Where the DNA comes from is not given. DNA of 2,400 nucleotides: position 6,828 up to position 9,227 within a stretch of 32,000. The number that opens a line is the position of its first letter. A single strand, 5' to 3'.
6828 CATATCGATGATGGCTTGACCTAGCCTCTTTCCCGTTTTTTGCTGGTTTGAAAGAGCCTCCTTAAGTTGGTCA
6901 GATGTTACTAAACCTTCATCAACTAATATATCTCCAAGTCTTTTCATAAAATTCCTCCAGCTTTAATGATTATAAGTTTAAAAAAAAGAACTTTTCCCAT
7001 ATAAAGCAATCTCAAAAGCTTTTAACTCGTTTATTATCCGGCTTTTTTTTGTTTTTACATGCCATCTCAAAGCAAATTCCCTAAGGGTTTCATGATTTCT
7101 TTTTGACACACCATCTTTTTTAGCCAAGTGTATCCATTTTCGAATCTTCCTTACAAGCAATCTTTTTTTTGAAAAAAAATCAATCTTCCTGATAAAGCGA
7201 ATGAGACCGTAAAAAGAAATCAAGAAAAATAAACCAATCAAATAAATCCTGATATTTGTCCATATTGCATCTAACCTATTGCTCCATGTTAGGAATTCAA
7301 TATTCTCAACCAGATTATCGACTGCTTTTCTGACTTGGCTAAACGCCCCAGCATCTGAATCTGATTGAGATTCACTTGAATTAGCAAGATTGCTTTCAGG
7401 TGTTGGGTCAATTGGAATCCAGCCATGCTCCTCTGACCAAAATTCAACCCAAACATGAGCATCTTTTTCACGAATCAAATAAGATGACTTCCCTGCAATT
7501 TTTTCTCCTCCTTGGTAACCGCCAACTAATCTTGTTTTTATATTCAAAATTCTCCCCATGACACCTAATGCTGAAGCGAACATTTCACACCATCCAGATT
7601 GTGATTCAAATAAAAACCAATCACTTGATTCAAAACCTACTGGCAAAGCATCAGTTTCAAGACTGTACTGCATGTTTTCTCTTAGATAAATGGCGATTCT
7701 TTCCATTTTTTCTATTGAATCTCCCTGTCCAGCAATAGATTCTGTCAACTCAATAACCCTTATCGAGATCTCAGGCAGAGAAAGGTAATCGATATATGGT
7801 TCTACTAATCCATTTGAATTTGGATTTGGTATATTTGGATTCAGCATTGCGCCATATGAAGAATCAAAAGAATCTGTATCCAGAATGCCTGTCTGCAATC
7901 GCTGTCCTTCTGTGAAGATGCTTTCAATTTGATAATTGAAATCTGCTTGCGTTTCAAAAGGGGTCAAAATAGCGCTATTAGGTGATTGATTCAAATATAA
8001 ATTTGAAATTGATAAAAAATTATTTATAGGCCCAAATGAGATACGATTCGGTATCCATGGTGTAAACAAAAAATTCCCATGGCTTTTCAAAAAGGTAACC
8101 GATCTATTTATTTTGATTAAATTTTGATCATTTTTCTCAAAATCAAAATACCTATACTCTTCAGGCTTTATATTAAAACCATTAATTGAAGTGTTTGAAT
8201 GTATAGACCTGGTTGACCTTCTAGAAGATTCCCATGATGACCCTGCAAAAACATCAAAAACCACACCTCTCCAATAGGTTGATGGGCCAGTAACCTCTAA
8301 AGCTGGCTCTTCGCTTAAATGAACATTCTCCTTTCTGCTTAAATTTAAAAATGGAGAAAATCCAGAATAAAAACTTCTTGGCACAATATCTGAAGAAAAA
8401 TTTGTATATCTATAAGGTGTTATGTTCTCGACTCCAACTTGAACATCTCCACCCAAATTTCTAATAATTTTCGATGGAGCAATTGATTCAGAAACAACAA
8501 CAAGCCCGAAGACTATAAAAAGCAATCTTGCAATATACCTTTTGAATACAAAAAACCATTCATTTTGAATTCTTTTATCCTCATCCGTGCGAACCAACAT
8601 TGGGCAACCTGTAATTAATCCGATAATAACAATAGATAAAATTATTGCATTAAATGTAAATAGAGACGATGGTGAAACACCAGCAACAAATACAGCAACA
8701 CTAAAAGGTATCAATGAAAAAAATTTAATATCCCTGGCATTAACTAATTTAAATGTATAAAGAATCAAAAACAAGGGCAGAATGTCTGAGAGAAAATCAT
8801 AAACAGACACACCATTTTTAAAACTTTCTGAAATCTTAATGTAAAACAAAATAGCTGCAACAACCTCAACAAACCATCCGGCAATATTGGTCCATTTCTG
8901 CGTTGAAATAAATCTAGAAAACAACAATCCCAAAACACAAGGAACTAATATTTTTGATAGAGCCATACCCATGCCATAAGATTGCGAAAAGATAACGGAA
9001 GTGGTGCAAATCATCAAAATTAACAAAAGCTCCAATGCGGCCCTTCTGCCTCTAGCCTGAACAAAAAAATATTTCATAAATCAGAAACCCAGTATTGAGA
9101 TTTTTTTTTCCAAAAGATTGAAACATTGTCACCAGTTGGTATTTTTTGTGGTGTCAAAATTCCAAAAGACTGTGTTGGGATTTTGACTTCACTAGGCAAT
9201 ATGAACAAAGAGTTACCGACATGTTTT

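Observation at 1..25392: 25-kb co-directional array fusing type IV pilus genes, MoxR/DUF58/transglutaminase, a glycan-assembly cluster and two lipoproteins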

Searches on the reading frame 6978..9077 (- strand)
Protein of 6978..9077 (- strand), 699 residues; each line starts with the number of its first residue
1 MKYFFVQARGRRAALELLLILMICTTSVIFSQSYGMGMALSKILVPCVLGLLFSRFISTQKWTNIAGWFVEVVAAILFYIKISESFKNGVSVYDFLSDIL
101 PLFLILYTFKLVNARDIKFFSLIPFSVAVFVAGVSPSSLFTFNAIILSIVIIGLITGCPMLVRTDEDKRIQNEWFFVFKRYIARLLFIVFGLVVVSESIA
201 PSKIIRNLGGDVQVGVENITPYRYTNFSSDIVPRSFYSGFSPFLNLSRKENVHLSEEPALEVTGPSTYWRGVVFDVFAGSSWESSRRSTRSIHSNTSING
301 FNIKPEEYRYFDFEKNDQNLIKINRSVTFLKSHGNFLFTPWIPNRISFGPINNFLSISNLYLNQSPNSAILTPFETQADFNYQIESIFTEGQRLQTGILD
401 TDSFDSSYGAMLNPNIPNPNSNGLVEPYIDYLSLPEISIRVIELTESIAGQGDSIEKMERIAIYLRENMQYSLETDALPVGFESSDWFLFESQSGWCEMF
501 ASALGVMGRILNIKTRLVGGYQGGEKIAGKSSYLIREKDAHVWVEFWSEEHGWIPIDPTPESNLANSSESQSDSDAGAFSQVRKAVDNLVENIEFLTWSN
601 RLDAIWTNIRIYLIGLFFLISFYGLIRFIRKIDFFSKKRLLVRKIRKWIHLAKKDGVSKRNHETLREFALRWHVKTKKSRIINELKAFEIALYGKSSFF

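Call 3: search_protein_families(library=pfam, proteins=[window:6978-9077:-])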
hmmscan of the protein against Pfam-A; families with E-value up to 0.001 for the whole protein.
window:6978-9077:- (699 aa): 2 families
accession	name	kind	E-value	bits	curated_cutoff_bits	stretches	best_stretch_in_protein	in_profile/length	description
PF01841.26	Transglut_core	-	4.3e-21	75.6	23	1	444-558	3-108/108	Transglutaminase-like superfamily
PF11992.13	TgpA_N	-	5e-14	52.5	30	1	39-386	19-326/333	TgpA N-terminal domain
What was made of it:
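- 6978..9077 (-): TgpA-like membrane transglutaminase. It has an N-terminal multi-TM domain, a large soluble region holding the transglutaminase core, and one further TM. TgpA_N 5e-14 and Transglut_core 4e-21 (call 3).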

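Call 10: find_encoding_contigs(protein=window:6978-9077:-, flank=10000, max_places=10)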
Protein window:6978-9077:- (699 aa): no gene with exactly this product is on record in the collection.

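Call 11: find_homologous_proteins(query=window:6978-9077:-)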
Query window:6978-9077:- (699 aa): 30 proteins with E <= 0.001 among 8000 candidates.
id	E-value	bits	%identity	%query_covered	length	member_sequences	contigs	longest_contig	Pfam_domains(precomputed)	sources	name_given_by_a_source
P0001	0.0e+0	1571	100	100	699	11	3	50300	PF11992.14,PF01841.26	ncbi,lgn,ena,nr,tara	ncbi:hypothetical protein CL659_05840 [bacterium]|nr:hypothetical protein [bacterium]|tara:strand:+ 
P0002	0.0e+0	1407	88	100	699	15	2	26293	PF11992.14,PF01841.26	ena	-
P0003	0.0e+0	1092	67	100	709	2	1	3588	PF11992.14,PF01841.26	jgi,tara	tara:strand:+ start:2591 stop:4720 length:2130 start_codon:yes stop_codon:yes gene_type:complete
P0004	0.0e+0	1056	65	100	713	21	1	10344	PF11992.14,PF01841.26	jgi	-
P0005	0.0e+0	1033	64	100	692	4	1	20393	PF11992.14,PF01841.26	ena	-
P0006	2.6e-153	530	39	99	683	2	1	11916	PF11992.14,PF01841.26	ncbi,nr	ncbi:transglutaminase domain-containing protein [bacterium]|nr:transglutaminase domain-containing pr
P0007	4.2e-138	480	35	99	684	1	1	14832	PF11992.14,PF01841.26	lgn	-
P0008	3.6e-134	467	36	99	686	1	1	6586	PF11992.14,PF01841.26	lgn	-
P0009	1.1e-120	422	41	70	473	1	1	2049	PF11992.14,PF01841.26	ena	-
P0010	8.3e-16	76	27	50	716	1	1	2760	PF11992.14,PF13559.12,PF01841.26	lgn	-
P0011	4.5e-15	73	26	44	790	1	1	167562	PF01841.26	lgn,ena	-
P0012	2.1e-14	71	37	19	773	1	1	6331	PF11992.14,PF01841.26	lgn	-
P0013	6.2e-14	69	27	46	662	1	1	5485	PF11992.14,PF13559.12,PF01841.26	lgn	-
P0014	4.4e-13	67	30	29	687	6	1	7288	PF01841.26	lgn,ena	-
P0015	2.6e-12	64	24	67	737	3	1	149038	PF11992.14,PF13559.12,PF01841.26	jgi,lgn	jgi:transglutaminase-like putative cysteine protease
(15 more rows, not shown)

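Call 12: find_encoding_contigs(protein=P0001, flank=10000, max_places=4)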
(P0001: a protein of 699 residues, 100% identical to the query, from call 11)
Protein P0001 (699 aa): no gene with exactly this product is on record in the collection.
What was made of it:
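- Tried and rejected: Exact-sequence look-ups of the window protein failed (calls 10, 12).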

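Call 13: find_encoding_contigs(protein=P0002, flank=10000, max_places=3)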
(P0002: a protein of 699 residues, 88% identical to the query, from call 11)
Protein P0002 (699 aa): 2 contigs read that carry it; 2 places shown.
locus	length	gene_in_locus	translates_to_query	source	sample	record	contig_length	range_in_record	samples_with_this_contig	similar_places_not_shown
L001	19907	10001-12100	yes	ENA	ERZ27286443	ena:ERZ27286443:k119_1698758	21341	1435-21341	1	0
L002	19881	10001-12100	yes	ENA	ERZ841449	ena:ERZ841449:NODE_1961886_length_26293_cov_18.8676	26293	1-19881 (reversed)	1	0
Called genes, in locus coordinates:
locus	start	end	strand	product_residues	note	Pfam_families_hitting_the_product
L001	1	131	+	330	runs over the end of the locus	PF13439:Glyco_transf_4 (weak), PF20706:GT4-conflict (weak), PF00534:Glycos_transf_1, PF13692:Glyco_trans_1_4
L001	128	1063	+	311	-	PF00535:Glycos_transf_2, PF10111:Glyco_tranf_2_2 (weak)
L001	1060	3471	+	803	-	PF00535:Glycos_transf_2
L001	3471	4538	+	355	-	PF20706:GT4-conflict (weak), PF00534:Glycos_transf_1, PF13692:Glyco_trans_1_4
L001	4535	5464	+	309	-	-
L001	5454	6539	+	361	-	PF00534:Glycos_transf_1, PF13692:Glyco_trans_1_4, PF13524:Glyco_trans_1_2 (weak), PF20706:GT4-conflict (weak)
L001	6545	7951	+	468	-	PF02397:Bac_transf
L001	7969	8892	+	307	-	PF20030:bpMoxR, PF00004:AAA, PF07726:AAA_3, PF07728:AAA_5, PF17863:AAA_lid_2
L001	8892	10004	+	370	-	-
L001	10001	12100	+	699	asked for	PF11992:TgpA_N, PF01841:Transglut_core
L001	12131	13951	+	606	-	PF05157:MshEN, PF00437:T2SSE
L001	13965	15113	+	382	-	PF00437:T2SSE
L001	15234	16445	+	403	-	PF28597:T2SSF_N, PF00482:T2SSF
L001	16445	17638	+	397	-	PF07963:N_methyl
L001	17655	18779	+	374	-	PF07963:N_methyl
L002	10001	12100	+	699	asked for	PF11992:TgpA_N, PF01841:Transglut_core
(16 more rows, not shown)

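Call 14: find_encoding_contigs(protein=P0005, flank=10000, max_places=3)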
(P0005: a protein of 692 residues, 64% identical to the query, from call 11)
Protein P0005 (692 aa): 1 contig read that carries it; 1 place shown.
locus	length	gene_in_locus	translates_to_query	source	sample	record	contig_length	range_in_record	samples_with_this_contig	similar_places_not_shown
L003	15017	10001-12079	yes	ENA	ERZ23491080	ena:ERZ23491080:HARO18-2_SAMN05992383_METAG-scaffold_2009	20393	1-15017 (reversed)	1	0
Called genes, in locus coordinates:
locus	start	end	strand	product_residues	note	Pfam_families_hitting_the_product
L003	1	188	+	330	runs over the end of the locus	PF13439:Glyco_transf_4, PF20706:GT4-conflict, PF00534:Glycos_transf_1, PF13692:Glyco_trans_1_4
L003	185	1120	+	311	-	PF00535:Glycos_transf_2, PF10111:Glyco_tranf_2_2 (weak), PF13641:Glyco_tranf_2_3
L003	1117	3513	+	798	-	PF00535:Glycos_transf_2, PF13641:Glyco_tranf_2_3, PF13632:Glyco_trans_2_3 (weak)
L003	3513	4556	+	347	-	PF13439:Glyco_transf_4 (weak), PF00534:Glycos_transf_1, PF13692:Glyco_trans_1_4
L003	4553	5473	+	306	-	-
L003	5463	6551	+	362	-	PF00534:Glycos_transf_1, PF13692:Glyco_trans_1_4, PF20706:GT4-conflict (weak)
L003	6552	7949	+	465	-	PF02397:Bac_transf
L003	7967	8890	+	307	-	PF20030:bpMoxR, PF00004:AAA, PF07726:AAA_3, PF07728:AAA_5, PF17863:AAA_lid_2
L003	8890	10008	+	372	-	-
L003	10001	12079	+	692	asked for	PF11992:TgpA_N, PF01841:Transglut_core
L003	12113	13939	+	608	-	PF05157:MshEN, PF00437:T2SSE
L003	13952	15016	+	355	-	?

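Call 15: find_encoding_contigs(protein=P0006, flank=10000, max_places=3)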
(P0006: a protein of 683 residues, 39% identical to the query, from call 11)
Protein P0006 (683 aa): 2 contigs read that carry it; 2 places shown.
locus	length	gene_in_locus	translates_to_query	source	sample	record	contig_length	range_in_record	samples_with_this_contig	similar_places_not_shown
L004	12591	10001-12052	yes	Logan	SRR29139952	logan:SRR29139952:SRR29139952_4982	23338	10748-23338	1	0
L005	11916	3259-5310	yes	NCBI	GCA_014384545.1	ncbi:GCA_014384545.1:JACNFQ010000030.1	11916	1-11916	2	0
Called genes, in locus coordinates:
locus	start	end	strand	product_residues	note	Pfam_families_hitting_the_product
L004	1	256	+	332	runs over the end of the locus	PF13439:Glyco_transf_4, PF20706:GT4-conflict, PF00534:Glycos_transf_1, PF13692:Glyco_trans_1_4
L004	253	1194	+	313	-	PF00535:Glycos_transf_2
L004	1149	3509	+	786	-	PF00535:Glycos_transf_2, PF13641:Glyco_tranf_2_3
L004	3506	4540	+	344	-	PF13439:Glyco_transf_4 (weak), PF20706:GT4-conflict, PF00534:Glycos_transf_1, PF13692:Glyco_trans_1_4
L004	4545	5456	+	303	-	-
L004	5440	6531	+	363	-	PF13439:Glyco_transf_4 (faint), PF20706:GT4-conflict (weak), PF00534:Glycos_transf_1, PF13692:Glyco_trans_1_4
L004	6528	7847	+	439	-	PF02397:Bac_transf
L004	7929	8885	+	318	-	PF20030:bpMoxR (weak), PF07726:AAA_3, PF07728:AAA_5, PF17863:AAA_lid_2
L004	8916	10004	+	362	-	-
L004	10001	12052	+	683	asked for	PF11992:TgpA_N, PF01841:Transglut_core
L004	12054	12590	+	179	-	?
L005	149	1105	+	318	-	PF02397:Bac_transf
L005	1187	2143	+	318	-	PF20030:bpMoxR (weak), PF07726:AAA_3, PF07728:AAA_5, PF17863:AAA_lid_2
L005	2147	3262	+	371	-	-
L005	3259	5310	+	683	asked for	PF11992:TgpA_N, PF01841:Transglut_core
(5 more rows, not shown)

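Call 16: find_encoding_contigs(protein=P0007, flank=10000, max_places=3)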
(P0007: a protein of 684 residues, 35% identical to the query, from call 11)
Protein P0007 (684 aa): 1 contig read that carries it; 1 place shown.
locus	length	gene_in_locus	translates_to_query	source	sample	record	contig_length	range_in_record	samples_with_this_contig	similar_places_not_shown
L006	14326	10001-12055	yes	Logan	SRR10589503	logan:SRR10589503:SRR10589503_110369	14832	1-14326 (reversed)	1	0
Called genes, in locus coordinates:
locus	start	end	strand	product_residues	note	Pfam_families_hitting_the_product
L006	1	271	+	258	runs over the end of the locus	?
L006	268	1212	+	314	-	PF00535:Glycos_transf_2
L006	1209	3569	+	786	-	PF00535:Glycos_transf_2, PF13641:Glyco_tranf_2_3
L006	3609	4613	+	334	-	PF13439:Glyco_transf_4, PF20706:GT4-conflict, PF00534:Glycos_transf_1, PF13692:Glyco_trans_1_4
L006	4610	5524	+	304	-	-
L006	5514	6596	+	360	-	PF20706:GT4-conflict (weak), PF00534:Glycos_transf_1, PF13692:Glyco_trans_1_4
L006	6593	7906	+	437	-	PF02397:Bac_transf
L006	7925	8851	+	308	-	PF00493:MCM (faint), PF20030:bpMoxR, PF00004:AAA (weak), PF07726:AAA_3, PF07728:AAA_5, PF17863:AAA_lid_2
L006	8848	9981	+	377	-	PF01882:DUF58 (weak)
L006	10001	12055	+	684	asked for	PF11992:TgpA_N, PF01841:Transglut_core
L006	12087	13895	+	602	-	PF13401:AAA_22 (faint), PF05157:MshEN, PF00437:T2SSE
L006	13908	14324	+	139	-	?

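Call 17: find_encoding_contigs(protein=P0008, flank=10000, max_places=3)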
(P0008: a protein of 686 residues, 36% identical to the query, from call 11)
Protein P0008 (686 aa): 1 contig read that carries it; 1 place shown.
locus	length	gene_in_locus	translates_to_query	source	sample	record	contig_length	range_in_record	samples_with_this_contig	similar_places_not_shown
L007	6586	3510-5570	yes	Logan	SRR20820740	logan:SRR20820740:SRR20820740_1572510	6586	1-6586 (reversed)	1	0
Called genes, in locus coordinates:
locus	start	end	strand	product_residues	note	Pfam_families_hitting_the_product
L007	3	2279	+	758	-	?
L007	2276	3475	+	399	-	PF25975:CzcB_C, PF25989:YknX_C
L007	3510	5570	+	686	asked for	PF11992:TgpA_N, PF01841:Transglut_core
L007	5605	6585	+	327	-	?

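Call 20: find_related_loci(query=A1, collection=genome_contigs, flank=10000)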
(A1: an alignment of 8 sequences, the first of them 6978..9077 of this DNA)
Query A1 (699 aa) in genome_contigs; peptide patterns used: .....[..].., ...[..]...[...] (x = any residue, [..] = any of these).
39 stretches matched a pattern; 22 encode a relative of the query (tblastn E <= 1e-3); 21 distinct loci.
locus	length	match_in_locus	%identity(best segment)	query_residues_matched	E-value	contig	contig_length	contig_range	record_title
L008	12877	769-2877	65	1-699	0e+0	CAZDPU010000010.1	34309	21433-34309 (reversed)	MAG TPA_asm: uncultured bacterium isolate SRP077602_co11_586 genome assembly, contig: NODE_1055_length_34309_cov_9.26461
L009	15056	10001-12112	65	1-699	0e+0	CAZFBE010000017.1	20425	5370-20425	MAG TPA_asm: uncultured bacterium isolate binchicken_co46_303 genome assembly, contig: NODE_4824_length_20425_cov_20.402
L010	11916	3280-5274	39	6-694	1e-153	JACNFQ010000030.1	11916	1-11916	MAG: bacterium isolate NIOZ-UU106 NIOZ-UU_NODE_6755_length_11916_cov_9.06526, whole genome shotgun sequence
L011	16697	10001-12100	67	1-699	0e+0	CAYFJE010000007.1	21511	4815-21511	MAG TPA_asm: uncultured bacterium isolate ERP001736_co2_67 genome assembly, contig: NODE_751_length_21511_cov_6.664849,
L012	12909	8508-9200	28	268-559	9e-24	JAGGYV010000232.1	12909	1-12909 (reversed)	MAG: Desulfobacteraceae bacterium isolate AUK187 PB_MBMC_141_c_000000000332, whole genome shotgun sequence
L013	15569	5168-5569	40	427-559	5e-23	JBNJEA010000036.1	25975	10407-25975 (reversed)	MAG: Thermodesulfobacteriota bacterium isolate Y23_30dBSe4.bin.113 NODE_1202_length_25975_cov_4.902728, whole genome sho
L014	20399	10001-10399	38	431-564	3e-19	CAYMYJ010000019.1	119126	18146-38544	MAG TPA_asm: uncultured Bradymonadales bacterium isolate SRP118108_co3_390 genome assembly, contig: NODE_34_length_11912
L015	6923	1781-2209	34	419-562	9e-19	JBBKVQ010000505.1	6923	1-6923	MAG: Bradymonadaceae bacterium isolate metabat_bins.54 k119_1737683, whole genome shotgun sequence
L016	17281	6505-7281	30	421-671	5e-18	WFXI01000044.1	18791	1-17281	MAG: Hydrogenothermaceae bacterium isolate S141_44_esom k151_13622, whole genome shotgun sequence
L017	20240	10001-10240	44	488-568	2e-17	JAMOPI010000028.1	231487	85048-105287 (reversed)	MAG: Candidatus Desulfofervidaceae bacterium isolate 4559-240_metabat1_scaf2bin.031 4559-240_scaffold_5_c1, whole genome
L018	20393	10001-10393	36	466-595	2e-15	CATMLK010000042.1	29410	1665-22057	MAG: uncultured Bacteriovoracaceae bacterium isolate SRR3960577_bin.13_MetaWRAP_v1.3_MAG genome assembly, contig: ERZ651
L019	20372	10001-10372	34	431-559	7e-15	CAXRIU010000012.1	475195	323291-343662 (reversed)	MAG: Bacteriovoracaceae bacterium isolate YZ12D_3.8 genome assembly, contig: k141_289004, whole genome shotgun sequence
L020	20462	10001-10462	31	418-563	1e-14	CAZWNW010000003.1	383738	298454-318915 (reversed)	MAG TPA_asm: uncultured Bacteriovoracaceae bacterium isolate SRP319275_co1_74 genome assembly, contig: NODE_4_length_383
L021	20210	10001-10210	45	489-559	3e-14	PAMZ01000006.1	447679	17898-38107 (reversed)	MAG: Halobacteriovoraceae bacterium isolate SAT2788 MHASMcontig_899604, whole genome shotgun sequence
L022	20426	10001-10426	33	410-559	9e-14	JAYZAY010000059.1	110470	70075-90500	MAG: Myxococcota bacterium isolate XB_MAG1194 DB_MAG1194_0059, whole genome shotgun sequence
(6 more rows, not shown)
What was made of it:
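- Tried and rejected: All records are titled 'bacterium' or 'uncultured bacterium' (call 20).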

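Call 25: search_protein_families(library=pfam, proteins=[L007:3-2279:+, L007:2276-3475:+, L007:3510-5570:+, L007:5605-6585:+], max_evalue=0.01)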
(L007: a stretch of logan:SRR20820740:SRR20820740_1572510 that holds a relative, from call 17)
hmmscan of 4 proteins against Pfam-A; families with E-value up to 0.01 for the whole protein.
L007:3-2279:+ (758 aa): 1 family
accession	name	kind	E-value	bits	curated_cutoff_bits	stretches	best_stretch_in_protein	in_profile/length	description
PF02687.27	FtsX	-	4.7e-30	104.5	25.5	2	633-745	4-115/120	FtsX-like permease C-terminal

L007:2276-3475:+ (399 aa): 2 families
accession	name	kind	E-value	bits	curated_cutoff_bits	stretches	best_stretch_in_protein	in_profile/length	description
PF13437.12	HlyD_3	-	1.2e-13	52.2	22.2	2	207-289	2-86/106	HlyD family secretion protein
PF16576.10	HlyD_D23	-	5.8e-07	29.4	30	0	206-282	110-187/214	Barrel-sandwich domain of CusB or HlyD membrane-fusion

L007:3510-5570:+ (686 aa): 2 families
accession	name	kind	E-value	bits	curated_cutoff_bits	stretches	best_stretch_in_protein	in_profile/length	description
PF01841.26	Transglut_core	-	5.4e-21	75.4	23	1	421-538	2-108/108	Transglutaminase-like superfamily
PF11992.13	TgpA_N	-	1.5e-16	60.7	30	1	20-394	2-331/333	TgpA N-terminal domain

L007:5605-6585:+ (327 aa): 2 families
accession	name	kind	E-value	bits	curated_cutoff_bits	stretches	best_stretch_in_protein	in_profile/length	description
PF00437.27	T2SSE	-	1.3e-48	166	24.9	1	175-327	4-156/370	Type II/IV secretion system protein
PF05157.20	MshEN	-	3.2e-19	69.2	23.1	1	56-142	1-88/90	MshEN domain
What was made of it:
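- In one fragment (L007) the transglutaminase sits next to PilB without MoxR or DUF58 directly upstream (call 25).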

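Call 26: search_protein_families(library=ncbifam, proteins=[window:6978-9077:-], max_evalue=0.01)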
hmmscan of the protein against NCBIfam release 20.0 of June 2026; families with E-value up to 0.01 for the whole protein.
window:6978-9077:- (699 aa): 0 families

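Call 77: search_solved_structures(query=A1, max_evalue=0.01)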
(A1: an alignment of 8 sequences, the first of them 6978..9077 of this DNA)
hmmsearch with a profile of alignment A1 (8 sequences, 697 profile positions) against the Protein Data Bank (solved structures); distinct sequences matched with E-value up to 0.01: 1.
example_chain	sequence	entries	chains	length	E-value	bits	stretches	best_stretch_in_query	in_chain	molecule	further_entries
6g49_A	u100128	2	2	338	1.2e-27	99.8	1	429-559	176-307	Protein-glutamine gamma-glutamyltransferase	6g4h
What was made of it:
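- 6978..9077 (-): The only PDB hit is P. aeruginosa TgpA, 6g49, E 1.2e-27 (call 77).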
